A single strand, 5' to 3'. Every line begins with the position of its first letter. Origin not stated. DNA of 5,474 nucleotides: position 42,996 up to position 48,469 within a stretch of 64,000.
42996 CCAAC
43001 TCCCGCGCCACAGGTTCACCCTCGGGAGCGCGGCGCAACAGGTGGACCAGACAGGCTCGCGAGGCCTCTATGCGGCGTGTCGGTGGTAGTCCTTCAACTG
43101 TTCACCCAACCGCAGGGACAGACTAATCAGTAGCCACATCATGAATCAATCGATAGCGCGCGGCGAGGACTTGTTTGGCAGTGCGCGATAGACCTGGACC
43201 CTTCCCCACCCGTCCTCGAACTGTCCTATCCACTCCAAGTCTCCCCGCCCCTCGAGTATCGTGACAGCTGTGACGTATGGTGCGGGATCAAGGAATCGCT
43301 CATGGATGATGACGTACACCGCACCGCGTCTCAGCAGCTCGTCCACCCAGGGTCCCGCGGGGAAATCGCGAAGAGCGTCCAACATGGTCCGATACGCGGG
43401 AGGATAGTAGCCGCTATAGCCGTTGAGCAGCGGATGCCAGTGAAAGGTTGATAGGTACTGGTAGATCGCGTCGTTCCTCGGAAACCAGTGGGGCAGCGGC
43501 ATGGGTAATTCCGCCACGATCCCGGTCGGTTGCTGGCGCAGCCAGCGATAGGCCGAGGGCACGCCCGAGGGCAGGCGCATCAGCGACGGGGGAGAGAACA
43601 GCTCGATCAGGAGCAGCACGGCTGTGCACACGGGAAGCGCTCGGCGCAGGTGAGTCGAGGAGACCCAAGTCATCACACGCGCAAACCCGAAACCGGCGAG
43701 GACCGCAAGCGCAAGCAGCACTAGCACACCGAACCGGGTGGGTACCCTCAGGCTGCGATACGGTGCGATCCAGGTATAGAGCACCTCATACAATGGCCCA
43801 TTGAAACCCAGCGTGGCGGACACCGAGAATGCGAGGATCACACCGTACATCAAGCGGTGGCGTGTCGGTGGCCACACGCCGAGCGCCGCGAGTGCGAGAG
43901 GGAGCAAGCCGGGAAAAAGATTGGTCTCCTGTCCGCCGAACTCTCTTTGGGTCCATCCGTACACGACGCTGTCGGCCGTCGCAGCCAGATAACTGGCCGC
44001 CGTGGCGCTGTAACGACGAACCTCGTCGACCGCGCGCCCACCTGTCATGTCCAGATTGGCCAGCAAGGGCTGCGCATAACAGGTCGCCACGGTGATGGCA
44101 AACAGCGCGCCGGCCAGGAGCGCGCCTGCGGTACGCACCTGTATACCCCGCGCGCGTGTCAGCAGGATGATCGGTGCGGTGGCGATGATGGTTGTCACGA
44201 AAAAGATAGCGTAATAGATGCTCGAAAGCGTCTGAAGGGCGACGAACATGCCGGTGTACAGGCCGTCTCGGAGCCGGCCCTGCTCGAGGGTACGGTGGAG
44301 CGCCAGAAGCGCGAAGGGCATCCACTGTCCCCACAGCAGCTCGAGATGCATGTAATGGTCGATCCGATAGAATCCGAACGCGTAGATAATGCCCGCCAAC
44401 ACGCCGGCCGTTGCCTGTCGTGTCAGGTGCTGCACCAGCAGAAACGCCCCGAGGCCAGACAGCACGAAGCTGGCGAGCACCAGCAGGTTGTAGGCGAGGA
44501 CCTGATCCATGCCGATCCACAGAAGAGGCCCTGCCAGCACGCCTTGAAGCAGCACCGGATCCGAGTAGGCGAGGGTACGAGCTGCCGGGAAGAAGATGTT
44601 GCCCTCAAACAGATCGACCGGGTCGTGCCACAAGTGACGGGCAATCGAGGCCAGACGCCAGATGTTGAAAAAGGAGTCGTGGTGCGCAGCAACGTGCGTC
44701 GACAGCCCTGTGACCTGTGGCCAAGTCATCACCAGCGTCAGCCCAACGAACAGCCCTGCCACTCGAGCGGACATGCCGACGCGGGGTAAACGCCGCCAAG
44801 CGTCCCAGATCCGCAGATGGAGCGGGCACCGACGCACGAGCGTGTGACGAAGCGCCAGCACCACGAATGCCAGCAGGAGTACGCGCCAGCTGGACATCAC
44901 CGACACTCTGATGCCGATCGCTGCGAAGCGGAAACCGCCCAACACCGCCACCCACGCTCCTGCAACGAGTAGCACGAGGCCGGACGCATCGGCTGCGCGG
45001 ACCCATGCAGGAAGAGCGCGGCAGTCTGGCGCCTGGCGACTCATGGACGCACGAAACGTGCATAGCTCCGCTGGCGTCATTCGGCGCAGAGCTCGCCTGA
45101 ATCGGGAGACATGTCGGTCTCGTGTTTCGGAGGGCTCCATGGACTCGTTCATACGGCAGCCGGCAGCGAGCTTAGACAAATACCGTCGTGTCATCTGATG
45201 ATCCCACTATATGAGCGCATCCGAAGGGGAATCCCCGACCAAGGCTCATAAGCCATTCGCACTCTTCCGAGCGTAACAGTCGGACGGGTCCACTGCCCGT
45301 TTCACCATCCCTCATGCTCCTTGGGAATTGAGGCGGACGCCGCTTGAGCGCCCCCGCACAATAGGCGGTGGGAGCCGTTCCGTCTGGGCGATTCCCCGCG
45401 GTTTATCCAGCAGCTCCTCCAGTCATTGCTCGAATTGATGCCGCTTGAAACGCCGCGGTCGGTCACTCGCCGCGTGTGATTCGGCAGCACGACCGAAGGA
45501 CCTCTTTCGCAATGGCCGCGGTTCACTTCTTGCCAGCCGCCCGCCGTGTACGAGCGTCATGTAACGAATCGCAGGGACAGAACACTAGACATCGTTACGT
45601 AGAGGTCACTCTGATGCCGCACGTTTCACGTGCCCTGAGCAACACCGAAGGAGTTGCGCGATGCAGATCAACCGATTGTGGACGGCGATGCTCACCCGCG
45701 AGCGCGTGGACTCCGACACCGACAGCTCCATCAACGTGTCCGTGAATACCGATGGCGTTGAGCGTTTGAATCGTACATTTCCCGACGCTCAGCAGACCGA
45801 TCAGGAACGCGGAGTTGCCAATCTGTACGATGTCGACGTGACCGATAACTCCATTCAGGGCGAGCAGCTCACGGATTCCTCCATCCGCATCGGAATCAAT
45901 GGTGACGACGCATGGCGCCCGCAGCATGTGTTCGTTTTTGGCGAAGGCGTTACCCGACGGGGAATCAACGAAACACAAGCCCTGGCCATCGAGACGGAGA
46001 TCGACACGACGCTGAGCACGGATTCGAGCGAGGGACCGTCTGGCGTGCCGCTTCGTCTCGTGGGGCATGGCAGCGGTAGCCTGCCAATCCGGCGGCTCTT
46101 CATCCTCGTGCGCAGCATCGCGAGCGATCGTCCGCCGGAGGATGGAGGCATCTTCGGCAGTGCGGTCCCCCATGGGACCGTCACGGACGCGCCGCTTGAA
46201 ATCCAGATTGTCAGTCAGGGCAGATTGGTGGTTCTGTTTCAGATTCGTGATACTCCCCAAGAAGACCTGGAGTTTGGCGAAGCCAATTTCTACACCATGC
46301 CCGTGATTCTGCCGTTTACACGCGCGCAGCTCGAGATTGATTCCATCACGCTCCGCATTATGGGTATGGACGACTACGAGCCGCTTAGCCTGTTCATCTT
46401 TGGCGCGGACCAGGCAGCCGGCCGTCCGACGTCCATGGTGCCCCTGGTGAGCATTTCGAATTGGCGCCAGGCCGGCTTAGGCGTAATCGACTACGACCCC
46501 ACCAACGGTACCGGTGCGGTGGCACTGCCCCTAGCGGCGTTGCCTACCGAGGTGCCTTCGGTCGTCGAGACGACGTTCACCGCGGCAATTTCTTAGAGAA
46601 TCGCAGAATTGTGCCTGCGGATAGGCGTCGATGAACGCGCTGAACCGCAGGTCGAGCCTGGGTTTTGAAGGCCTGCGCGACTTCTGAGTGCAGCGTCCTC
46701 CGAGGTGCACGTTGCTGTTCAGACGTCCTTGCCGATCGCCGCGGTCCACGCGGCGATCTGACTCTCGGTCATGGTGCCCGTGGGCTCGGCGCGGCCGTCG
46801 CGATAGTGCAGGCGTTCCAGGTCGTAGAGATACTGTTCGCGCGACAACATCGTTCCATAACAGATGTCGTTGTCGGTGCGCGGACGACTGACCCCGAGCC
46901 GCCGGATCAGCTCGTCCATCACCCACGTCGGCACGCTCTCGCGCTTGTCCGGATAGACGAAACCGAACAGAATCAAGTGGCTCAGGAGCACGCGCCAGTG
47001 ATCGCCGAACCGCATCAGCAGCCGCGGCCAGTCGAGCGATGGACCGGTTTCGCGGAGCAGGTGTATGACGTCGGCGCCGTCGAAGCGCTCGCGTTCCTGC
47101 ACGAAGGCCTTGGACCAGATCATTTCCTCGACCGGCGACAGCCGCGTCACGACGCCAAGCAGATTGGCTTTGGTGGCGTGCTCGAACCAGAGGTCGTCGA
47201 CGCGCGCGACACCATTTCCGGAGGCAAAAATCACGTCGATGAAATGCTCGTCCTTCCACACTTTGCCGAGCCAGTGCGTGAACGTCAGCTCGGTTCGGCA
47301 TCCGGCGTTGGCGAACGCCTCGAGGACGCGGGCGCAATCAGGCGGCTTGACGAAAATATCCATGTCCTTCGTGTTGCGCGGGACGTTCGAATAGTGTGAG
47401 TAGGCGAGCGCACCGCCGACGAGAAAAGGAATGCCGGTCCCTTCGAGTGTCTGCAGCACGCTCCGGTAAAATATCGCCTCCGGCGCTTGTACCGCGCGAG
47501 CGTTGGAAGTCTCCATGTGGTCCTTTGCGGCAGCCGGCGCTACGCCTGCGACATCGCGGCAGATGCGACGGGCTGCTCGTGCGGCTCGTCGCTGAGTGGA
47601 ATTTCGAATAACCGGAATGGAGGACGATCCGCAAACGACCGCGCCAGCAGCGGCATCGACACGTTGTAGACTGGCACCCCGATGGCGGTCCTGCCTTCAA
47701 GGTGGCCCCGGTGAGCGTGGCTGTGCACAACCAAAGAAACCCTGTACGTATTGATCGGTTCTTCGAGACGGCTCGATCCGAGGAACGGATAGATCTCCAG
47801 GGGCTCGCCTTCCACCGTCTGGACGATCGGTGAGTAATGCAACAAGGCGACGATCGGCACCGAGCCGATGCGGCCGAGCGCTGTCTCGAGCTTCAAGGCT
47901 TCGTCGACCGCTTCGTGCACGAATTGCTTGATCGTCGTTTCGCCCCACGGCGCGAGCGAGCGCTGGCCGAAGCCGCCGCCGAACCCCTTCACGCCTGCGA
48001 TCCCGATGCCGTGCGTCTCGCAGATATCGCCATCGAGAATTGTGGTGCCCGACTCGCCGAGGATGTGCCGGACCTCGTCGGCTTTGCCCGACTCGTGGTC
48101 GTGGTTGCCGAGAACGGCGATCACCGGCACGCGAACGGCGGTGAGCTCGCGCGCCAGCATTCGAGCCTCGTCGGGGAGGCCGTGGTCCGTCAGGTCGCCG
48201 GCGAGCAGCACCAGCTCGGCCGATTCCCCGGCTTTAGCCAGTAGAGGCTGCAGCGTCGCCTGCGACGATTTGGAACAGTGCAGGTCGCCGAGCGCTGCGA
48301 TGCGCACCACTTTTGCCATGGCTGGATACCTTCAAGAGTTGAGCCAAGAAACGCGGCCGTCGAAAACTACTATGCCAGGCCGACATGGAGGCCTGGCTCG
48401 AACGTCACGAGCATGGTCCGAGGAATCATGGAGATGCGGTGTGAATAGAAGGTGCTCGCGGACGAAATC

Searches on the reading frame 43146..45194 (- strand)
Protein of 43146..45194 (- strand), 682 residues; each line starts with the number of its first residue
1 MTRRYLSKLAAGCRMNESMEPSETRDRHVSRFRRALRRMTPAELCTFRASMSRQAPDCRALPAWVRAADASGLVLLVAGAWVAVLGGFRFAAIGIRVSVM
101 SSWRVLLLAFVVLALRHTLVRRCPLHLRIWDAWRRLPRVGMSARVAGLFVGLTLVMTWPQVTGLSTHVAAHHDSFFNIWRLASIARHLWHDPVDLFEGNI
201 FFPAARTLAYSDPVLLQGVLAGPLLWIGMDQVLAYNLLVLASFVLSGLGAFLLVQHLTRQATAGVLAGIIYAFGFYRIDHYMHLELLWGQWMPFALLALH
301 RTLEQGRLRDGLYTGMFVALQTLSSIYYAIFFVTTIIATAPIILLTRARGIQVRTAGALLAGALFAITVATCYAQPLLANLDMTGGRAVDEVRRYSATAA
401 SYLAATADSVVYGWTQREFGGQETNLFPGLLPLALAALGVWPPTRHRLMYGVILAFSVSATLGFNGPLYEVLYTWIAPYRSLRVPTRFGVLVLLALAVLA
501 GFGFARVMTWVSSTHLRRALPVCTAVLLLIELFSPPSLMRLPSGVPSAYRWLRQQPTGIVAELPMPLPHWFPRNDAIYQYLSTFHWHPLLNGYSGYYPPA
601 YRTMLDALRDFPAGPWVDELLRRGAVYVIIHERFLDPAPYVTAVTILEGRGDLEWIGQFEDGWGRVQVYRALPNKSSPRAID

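Call 7: search_protein_families(library=pfam, proteins=[window:43146-45194:-], max_evalue=0.001)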
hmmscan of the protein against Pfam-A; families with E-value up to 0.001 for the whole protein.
window:43146-45194:- (682 aa): 0 families

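Call 85: search_protein_families(library=pfam, proteins=[window:43146-45194:-], max_evalue=0.01)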
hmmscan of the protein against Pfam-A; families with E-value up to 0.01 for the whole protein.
window:43146-45194:- (682 aa): 1 family
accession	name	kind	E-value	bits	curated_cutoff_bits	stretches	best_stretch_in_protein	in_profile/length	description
PF19510.5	DUF6044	-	0.0034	16.3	27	1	225-417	86-273/564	Protein of unknown function (DUF6044)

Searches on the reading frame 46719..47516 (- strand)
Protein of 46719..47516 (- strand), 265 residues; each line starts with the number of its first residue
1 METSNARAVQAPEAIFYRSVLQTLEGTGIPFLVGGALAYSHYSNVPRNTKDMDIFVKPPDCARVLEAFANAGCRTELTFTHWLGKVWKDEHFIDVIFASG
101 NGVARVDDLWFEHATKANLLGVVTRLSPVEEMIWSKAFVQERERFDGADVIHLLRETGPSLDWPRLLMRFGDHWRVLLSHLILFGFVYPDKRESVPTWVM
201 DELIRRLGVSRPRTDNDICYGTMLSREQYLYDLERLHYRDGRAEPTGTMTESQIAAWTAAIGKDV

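Call 52: search_protein_families(library=pfam, proteins=[window:46719-47516:-], max_evalue=0.0001)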
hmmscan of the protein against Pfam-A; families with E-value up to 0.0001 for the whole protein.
window:46719-47516:- (265 aa): 1 family
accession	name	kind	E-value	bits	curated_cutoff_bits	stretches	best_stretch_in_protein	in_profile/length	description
PF14907.12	NTP_transf_5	-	4.3e-06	26.9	31.2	1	20-169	63-227/249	Uncharacterised nucleotidyltransferase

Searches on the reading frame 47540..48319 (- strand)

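Call 52: search_protein_families(library=pfam, proteins=[window:47540-48319:-], max_evalue=0.0001)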
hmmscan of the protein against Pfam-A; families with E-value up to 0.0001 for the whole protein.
window:47540-48319:- (259 aa): 2 families
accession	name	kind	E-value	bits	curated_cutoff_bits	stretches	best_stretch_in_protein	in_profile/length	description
PF00149.33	Metallophos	-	2.4e-14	54.6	21.5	1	6-204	2-190/191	Calcineurin-like phosphoesterase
PF12850.12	Metallophos_2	-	2.7e-06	27.9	27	1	6-97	2-81/154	Calcineurin-like phosphoesterase superfamily domain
